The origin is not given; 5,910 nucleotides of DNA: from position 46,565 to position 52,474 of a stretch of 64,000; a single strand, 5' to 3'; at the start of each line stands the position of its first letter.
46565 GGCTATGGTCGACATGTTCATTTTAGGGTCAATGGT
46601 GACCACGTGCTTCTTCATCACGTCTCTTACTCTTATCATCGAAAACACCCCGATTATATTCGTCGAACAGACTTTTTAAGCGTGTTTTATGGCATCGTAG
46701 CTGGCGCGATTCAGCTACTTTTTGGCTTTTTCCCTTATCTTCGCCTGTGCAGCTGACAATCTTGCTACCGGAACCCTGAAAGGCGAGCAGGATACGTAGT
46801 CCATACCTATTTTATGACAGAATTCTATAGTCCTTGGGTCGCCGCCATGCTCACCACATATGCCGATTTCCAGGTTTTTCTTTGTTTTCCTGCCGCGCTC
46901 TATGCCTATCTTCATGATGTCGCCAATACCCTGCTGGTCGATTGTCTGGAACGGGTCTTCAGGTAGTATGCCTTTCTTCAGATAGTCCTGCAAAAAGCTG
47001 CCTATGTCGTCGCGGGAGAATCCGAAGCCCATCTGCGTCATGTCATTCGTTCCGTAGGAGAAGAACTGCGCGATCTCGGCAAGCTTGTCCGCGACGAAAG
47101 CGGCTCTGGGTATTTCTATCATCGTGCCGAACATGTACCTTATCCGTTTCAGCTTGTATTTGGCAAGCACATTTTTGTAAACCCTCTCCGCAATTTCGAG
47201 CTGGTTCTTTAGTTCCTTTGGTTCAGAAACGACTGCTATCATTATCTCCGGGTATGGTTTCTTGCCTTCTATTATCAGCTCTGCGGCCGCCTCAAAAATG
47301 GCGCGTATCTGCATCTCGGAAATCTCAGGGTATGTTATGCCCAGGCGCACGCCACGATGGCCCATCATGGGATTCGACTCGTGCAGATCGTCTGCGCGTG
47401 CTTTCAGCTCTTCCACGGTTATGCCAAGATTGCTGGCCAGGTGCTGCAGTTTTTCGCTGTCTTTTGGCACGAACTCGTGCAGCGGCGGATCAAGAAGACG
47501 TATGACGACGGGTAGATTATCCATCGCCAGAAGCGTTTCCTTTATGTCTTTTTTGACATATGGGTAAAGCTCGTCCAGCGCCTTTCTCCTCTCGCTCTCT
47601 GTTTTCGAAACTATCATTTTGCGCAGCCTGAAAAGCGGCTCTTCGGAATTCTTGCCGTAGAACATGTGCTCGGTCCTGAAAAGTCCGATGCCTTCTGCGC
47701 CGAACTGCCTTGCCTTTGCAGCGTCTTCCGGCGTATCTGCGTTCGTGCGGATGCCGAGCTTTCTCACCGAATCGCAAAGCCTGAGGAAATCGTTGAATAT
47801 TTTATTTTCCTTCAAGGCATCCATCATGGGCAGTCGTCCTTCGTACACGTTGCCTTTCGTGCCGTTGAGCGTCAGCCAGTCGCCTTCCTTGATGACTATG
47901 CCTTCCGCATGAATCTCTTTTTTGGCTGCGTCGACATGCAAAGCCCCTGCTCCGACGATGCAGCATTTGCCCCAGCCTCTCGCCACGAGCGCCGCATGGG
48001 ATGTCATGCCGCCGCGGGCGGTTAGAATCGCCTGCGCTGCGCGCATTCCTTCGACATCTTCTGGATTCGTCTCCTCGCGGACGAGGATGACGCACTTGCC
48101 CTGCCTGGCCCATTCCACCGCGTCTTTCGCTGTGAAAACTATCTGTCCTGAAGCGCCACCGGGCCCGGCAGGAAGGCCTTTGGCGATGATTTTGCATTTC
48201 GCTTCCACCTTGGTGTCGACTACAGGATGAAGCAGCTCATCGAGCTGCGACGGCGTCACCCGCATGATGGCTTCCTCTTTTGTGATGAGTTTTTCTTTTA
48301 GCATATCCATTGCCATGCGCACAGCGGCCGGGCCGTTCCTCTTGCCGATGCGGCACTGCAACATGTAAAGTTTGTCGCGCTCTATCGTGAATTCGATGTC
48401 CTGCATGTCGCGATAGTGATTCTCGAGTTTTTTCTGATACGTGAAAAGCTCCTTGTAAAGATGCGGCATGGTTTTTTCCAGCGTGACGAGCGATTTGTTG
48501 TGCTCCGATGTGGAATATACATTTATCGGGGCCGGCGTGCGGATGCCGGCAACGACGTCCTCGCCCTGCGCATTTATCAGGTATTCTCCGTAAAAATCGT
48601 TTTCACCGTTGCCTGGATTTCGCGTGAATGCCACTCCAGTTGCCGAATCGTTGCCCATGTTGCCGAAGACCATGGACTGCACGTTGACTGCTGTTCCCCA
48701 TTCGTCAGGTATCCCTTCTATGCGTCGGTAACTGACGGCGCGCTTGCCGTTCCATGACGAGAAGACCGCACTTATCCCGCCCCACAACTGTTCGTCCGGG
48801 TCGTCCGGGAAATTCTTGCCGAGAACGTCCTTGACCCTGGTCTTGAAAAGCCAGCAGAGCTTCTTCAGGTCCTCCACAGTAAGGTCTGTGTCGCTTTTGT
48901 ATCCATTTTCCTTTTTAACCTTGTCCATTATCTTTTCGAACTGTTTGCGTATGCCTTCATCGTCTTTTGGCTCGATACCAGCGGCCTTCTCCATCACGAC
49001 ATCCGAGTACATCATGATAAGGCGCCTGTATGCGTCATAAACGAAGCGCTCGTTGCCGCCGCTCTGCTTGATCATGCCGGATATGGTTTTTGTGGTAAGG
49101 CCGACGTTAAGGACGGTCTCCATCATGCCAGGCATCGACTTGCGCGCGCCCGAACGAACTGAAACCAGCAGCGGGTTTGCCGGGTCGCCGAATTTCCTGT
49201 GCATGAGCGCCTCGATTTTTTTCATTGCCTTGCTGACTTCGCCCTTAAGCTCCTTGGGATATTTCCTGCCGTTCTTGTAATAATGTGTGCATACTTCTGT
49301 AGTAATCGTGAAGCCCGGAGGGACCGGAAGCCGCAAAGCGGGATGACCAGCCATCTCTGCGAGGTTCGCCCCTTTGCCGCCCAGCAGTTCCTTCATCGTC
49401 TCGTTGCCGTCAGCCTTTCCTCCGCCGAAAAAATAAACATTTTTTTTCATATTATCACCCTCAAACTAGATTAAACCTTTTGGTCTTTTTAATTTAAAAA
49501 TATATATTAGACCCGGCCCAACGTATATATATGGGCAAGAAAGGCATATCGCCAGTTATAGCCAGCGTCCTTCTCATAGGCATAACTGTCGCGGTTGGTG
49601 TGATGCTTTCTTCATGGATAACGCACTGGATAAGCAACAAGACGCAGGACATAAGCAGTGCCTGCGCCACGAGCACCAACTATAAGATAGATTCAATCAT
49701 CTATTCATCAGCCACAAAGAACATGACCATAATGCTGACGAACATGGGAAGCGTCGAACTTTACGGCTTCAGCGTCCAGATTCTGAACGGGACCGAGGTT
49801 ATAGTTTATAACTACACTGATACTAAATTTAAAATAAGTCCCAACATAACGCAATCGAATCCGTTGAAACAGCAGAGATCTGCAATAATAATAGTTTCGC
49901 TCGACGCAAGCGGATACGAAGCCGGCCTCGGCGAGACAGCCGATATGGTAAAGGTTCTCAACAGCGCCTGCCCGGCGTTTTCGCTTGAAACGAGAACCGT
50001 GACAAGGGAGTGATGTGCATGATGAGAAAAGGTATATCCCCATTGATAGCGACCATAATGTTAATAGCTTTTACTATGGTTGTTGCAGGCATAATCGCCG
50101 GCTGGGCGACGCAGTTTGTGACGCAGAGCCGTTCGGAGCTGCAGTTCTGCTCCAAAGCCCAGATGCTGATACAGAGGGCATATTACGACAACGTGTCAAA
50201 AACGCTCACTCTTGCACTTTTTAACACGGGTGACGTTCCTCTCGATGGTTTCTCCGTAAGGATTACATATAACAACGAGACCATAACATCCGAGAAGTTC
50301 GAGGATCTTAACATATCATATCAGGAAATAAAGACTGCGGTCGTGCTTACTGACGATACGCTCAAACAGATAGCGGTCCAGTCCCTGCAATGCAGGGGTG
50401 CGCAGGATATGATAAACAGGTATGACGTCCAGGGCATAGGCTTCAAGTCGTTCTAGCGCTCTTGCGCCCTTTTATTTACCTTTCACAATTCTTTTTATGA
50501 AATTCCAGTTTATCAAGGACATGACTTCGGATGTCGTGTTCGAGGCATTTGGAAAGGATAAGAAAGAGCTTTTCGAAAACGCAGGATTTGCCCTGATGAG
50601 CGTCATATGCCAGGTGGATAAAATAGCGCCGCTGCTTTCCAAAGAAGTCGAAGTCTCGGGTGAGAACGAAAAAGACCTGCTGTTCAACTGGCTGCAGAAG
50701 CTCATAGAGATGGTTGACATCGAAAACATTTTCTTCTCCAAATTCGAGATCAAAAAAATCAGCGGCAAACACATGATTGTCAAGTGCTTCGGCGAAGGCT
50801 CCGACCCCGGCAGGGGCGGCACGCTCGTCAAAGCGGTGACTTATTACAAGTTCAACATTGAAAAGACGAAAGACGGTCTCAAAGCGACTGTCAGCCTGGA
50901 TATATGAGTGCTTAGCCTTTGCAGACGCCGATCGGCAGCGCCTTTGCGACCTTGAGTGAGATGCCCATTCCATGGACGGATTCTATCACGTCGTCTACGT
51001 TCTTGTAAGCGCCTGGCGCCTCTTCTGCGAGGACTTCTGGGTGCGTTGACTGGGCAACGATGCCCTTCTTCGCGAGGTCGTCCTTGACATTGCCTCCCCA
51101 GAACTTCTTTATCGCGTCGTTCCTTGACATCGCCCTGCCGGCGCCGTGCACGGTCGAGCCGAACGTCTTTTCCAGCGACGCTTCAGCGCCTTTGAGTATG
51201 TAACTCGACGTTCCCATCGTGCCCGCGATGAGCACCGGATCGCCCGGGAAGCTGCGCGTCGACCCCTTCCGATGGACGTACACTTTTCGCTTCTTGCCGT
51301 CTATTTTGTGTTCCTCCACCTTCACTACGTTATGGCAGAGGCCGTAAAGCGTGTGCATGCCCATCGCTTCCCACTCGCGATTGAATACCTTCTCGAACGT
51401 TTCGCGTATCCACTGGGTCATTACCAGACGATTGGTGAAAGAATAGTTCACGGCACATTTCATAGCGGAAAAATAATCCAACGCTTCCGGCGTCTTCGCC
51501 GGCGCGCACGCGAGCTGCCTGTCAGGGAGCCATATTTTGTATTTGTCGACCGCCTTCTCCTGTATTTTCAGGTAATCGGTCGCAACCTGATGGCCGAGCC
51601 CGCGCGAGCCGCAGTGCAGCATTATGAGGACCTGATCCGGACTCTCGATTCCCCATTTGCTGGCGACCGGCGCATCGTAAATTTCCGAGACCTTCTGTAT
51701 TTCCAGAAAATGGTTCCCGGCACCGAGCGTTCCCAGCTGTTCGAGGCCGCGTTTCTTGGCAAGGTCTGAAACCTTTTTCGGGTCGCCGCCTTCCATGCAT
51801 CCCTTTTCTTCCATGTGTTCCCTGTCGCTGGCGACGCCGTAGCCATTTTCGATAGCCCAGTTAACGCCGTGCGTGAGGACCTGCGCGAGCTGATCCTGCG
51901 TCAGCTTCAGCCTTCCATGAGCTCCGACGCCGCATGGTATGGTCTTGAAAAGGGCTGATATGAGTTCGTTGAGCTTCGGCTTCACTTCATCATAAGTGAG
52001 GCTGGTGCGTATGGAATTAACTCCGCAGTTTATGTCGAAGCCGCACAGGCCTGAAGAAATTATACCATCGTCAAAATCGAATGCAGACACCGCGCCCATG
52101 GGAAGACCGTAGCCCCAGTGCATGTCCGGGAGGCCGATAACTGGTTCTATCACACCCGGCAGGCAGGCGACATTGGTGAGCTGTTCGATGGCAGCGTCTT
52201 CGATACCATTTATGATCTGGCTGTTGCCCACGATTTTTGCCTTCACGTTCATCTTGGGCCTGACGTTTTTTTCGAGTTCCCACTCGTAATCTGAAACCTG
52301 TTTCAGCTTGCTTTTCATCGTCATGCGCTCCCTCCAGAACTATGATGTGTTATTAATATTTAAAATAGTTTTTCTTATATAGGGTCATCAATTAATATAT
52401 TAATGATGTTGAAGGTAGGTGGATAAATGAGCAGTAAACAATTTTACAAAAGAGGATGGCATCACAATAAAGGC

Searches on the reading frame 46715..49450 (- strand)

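Call 93: search_protein_families(library=pfam, proteins=[window:46715-49450:-], max_evalue=0.00001)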
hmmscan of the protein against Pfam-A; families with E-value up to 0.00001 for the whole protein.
window:46715-49450:- (911 aa): 3 families
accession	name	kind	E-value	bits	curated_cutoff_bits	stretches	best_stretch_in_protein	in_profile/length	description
PF02896.24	PEP-utilizers_C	-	2.9e-74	250.3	22.8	1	549-904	4-292/293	PEP-utilising enzyme, PEP-binding domain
PF01326.24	PPDK_N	-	3e-57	194.8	27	2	21-317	2-228/328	Pyruvate phosphate dikinase, AMP/ATP-binding domain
PF00391.29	PEP-utilizers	-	7.9e-23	80.3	23.1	1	454-533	5-72/72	PEP-utilising enzyme, mobile domain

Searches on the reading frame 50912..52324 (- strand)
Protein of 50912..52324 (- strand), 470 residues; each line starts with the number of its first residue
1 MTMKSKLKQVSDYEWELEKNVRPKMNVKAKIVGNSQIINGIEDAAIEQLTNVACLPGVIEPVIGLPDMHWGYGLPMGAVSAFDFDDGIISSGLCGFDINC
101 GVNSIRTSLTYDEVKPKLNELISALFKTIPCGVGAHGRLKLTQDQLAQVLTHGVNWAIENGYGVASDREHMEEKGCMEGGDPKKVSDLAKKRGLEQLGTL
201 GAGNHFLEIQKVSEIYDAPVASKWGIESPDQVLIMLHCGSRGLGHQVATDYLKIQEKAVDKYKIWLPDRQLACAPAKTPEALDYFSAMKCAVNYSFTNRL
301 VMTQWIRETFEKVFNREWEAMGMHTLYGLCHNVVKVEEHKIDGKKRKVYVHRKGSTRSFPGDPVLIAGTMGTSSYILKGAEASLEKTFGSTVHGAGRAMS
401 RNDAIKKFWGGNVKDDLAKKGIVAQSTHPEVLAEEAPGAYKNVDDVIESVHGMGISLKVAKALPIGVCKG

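Call 93: search_protein_families(library=pfam, proteins=[window:50912-52324:-], max_evalue=0.00001)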
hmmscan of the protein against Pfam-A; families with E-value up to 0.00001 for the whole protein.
window:50912-52324:- (470 aa): 1 family
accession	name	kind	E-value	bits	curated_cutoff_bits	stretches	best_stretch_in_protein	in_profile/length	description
PF01139.22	RtcB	-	3.7e-154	514.5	27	1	48-470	1-426/426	tRNA-splicing ligase RtcB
